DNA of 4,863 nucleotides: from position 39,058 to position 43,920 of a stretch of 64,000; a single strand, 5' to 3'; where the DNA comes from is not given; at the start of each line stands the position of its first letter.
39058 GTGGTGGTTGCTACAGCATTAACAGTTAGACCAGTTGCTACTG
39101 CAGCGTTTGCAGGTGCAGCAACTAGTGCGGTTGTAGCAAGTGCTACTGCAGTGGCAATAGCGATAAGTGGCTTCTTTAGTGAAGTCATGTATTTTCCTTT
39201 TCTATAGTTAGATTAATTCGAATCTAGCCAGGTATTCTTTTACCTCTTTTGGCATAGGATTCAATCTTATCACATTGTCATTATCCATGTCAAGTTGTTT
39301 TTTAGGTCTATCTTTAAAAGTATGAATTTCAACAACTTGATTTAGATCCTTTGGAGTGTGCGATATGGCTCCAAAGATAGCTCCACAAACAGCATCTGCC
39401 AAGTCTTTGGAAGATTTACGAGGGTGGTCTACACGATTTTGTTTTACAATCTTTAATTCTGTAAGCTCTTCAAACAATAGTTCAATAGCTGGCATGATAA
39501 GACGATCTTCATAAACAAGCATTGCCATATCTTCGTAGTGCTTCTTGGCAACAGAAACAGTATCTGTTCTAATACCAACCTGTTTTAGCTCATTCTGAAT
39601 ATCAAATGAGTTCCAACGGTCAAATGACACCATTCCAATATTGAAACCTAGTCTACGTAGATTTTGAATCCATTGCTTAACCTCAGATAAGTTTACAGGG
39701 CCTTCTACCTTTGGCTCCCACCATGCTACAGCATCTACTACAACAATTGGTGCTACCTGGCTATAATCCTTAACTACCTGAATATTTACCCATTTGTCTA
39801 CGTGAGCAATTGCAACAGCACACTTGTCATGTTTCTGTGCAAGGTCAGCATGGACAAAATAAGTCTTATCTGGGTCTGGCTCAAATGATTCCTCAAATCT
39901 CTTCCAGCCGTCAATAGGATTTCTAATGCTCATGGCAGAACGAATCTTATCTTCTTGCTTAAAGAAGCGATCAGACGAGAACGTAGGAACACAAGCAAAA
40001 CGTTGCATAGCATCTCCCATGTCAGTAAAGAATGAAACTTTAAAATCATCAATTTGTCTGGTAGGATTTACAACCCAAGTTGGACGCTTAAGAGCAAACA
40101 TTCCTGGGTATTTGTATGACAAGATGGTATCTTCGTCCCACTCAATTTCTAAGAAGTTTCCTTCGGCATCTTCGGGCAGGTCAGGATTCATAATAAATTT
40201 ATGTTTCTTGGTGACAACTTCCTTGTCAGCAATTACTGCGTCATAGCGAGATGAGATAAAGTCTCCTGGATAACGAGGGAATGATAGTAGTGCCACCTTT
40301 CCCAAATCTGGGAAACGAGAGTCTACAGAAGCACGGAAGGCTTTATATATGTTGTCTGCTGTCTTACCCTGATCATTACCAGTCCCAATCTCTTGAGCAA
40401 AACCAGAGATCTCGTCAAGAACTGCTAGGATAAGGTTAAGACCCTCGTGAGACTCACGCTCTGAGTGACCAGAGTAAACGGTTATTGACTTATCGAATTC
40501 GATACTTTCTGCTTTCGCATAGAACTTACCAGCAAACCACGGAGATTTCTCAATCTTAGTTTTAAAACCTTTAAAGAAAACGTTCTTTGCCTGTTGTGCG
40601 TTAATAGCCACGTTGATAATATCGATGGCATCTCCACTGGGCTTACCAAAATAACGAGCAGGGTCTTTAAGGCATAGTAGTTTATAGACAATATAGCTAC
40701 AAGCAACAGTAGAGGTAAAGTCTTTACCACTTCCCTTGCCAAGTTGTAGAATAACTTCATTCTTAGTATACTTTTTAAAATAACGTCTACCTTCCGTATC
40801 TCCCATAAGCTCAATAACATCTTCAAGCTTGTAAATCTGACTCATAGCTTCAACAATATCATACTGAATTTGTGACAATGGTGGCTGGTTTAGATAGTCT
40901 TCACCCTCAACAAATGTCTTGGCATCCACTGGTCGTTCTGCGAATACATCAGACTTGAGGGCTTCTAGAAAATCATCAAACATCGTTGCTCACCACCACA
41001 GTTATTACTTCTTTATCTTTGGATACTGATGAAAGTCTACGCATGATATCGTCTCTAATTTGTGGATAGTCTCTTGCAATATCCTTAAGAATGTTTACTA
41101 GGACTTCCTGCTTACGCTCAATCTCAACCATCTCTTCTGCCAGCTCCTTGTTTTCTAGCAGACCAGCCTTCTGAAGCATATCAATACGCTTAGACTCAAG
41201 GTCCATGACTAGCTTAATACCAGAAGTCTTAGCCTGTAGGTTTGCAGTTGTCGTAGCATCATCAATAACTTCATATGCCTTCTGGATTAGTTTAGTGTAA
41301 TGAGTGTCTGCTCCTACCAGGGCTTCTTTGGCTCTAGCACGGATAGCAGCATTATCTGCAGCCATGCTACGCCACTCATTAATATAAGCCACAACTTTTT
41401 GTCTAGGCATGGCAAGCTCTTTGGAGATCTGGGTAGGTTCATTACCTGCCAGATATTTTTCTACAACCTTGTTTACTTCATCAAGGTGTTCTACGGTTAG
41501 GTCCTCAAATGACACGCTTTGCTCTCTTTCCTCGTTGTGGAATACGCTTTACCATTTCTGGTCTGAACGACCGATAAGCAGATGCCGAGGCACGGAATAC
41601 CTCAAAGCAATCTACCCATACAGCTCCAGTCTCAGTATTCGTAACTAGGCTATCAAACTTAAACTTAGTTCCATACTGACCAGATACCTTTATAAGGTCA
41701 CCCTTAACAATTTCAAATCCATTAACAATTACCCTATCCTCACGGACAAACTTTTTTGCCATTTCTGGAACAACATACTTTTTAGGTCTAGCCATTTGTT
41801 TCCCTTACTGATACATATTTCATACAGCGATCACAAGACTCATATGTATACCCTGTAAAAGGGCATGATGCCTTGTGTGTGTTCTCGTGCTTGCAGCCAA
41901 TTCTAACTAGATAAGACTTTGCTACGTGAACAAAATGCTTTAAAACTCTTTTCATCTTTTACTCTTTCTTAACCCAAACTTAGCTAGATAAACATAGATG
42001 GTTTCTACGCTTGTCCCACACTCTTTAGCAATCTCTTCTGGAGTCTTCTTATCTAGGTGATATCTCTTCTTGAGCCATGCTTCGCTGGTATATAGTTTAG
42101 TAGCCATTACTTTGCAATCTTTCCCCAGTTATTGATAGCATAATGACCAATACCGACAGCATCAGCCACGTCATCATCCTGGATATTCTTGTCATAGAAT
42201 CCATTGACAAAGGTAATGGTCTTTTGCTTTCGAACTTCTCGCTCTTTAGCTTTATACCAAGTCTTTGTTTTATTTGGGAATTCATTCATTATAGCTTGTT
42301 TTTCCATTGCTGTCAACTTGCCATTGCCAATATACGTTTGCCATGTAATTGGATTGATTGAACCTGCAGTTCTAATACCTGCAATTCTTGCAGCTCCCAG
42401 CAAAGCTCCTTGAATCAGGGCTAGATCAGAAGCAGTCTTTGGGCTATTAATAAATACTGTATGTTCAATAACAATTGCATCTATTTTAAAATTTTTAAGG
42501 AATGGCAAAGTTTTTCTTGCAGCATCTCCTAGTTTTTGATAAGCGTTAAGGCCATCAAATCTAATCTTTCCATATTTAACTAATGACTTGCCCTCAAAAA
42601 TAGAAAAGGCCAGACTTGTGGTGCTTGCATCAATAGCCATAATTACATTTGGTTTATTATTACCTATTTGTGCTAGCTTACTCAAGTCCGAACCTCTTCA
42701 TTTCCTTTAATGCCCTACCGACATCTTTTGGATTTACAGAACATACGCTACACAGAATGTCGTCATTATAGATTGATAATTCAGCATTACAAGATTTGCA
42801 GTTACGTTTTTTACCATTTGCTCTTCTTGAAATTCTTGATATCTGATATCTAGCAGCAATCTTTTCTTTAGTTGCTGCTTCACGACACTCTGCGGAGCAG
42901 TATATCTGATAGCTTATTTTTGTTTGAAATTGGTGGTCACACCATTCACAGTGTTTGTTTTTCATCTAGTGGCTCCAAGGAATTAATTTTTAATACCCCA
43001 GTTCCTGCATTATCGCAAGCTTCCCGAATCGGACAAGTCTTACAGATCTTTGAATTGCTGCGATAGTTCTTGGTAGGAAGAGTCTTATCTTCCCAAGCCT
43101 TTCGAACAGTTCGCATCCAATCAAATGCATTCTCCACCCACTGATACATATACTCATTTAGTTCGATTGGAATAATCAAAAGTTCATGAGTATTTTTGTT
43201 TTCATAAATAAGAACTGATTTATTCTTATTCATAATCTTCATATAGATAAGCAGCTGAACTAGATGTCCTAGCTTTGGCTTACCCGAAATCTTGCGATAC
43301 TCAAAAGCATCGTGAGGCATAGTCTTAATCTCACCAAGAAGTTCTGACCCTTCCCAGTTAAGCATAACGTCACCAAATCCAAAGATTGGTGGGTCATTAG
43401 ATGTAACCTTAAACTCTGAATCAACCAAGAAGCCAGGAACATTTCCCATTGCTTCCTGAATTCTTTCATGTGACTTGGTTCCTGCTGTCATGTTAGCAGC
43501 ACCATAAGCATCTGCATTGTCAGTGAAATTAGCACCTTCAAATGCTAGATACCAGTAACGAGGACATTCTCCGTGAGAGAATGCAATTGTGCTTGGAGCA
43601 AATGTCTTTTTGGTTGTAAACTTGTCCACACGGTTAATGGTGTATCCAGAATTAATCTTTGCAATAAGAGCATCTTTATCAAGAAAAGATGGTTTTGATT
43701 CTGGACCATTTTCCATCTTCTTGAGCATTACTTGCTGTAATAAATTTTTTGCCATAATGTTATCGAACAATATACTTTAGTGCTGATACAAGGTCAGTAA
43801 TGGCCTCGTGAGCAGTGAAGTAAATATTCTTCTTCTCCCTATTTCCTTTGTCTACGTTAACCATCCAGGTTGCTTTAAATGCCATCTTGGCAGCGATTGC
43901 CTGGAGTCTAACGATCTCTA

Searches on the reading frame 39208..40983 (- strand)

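Call 11: search_protein_families(library=phrogs, proteins=[window:39208-40983:-])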
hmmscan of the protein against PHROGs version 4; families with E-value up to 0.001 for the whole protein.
window:39208-40983:- (591 aa): 2 families
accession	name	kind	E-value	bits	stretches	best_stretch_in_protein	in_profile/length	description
phrog_17415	-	head and packaging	2.5e-12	46.7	2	83-151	405-473/940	terminase large subunit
phrog_2699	-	head and packaging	2.8e-05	24.2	1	431-478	176-223/315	terminase large subunit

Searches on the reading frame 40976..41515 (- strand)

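Call 63: search_protein_families(library=phrogs, proteins=[window:40976-41515:-], max_evalue=0.001)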
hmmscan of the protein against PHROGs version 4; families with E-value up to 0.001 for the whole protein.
window:40976-41515:- (179 aa): 1 family
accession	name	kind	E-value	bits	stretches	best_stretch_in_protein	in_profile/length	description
phrog_9507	-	unknown function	1.3e-46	159.8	1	5-173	5-173/175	-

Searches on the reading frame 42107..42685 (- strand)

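Call 63: search_protein_families(library=phrogs, proteins=[window:42107-42685:-], max_evalue=0.001)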
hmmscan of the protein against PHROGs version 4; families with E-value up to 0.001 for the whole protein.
window:42107-42685:- (192 aa): 2 families
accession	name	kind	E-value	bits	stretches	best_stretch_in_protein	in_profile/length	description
phrog_159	-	DNA, RNA and nucleotide metabolism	1.2e-17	65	1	11-188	86-251/330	RuvC-like Holliday junction resolvase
phrog_827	-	DNA, RNA and nucleotide metabolism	2e-08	35.6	0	14-132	2-128/161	Holliday junction resolvase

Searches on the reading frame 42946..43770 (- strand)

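Call 62: search_protein_families(library=pfam, proteins=[window:42946-43770:-], max_evalue=0.01)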
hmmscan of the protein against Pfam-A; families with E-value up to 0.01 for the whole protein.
window:42946-43770:- (274 aa): 2 families
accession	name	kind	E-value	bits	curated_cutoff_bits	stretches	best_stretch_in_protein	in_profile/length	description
PF12705.13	PDDEXK_1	-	0.0042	17.5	22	0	166-253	155-247/247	PD-(D/E)XK nuclease superfamily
PF01930.23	Cas_Cas4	-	0.0073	16.8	22.7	0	160-252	72-158/160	Domain of unknown function DUF83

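Call 63: search_protein_families(library=phrogs, proteins=[window:42946-43770:-], max_evalue=0.001)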
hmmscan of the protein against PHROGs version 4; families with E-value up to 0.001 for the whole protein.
window:42946-43770:- (274 aa): 3 families
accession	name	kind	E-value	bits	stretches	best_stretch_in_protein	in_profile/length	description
phrog_1706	-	DNA, RNA and nucleotide metabolism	3.3e-44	152.5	1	49-258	38-248/293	CRISPR/Cas system associated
phrog_1990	-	DNA, RNA and nucleotide metabolism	5.8e-09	36.7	1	84-253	61-236/290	Cas4-domain exonuclease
phrog_2506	-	DNA, RNA and nucleotide metabolism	7.2e-06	26.4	1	118-254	181-335/342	exonuclease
